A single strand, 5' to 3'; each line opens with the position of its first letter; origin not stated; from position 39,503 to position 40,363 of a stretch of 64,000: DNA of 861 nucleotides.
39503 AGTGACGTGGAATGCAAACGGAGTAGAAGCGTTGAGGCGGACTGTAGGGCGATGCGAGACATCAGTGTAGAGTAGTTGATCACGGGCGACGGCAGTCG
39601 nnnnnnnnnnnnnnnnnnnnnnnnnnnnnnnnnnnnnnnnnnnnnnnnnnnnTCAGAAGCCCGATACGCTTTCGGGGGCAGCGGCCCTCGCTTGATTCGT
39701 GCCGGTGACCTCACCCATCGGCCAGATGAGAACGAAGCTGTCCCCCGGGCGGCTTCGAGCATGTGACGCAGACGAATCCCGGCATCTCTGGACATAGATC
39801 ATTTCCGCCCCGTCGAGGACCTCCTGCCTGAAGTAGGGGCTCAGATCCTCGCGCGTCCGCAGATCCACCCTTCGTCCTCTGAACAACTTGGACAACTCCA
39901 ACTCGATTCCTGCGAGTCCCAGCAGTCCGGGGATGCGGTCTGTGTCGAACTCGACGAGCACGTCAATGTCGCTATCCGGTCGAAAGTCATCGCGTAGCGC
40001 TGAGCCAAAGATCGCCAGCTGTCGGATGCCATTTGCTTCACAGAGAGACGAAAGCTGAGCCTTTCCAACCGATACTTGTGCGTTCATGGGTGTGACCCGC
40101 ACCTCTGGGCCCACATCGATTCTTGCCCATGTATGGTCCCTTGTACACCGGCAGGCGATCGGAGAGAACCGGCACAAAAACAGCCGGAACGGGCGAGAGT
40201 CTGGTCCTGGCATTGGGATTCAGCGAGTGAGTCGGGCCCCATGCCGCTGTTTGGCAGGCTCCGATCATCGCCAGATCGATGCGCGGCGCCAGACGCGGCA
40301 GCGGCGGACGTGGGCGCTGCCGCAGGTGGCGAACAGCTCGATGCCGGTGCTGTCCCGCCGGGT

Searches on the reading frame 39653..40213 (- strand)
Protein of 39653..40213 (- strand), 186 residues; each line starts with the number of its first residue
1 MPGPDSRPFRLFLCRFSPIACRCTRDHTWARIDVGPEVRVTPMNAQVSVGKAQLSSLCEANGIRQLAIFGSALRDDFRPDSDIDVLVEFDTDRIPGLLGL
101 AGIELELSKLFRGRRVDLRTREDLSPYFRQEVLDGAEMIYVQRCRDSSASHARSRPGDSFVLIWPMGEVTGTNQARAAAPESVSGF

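Call 20: search_protein_families(library=pfam, proteins=[window:39653-40213:-], max_evalue=0.001)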
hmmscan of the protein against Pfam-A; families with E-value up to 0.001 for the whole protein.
window:39653-40213:- (186 aa): 2 families
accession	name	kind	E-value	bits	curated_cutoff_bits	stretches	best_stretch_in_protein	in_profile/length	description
PF01909.29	NTP_transf_2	-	7.5e-13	49.1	21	1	54-135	5-89/93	Nucleotidyltransferase domain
PF18765.7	Polbeta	-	3.1e-10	40.5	26.9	1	54-141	3-89/93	Polymerase beta, Nucleotidyltransferase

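Call 46: search_protein_families(library=pfam, proteins=[window:39653-40213:-], max_evalue=0.1)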
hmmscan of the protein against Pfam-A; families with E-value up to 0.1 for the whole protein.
window:39653-40213:- (186 aa): 2 families
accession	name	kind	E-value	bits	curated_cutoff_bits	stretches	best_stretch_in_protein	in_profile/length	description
PF01909.29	NTP_transf_2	-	7.5e-13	49.1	21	1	54-135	5-89/93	Nucleotidyltransferase domain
PF18765.7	Polbeta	-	3.1e-10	40.5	26.9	1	54-141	3-89/93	Polymerase beta, Nucleotidyltransferase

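Call 98: search_protein_families(library=padloc, proteins=[window:39653-40213:-], max_evalue=0.01)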
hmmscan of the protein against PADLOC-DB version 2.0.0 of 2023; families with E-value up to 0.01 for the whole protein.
window:39653-40213:- (186 aa): 6 families
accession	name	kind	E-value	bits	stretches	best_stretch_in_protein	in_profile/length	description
PDLC04902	PDC-S09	-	9.1e-23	78.4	1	43-138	1-94/97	-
PDLC04905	PDC-S09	-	6.1e-20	69.5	1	43-141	1-100/101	-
PDLC04904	PDC-S09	-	1.1e-19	68.5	1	46-138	8-97/104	-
PDLC04906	PDC-S09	-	9.6e-16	56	1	51-137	12-96/98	-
PDLC04903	PDC-S09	-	2.8e-06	25.6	1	61-87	24-50/108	-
PDLC04907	PDC-S09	-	7.2e-05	20.9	1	55-89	19-53/114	-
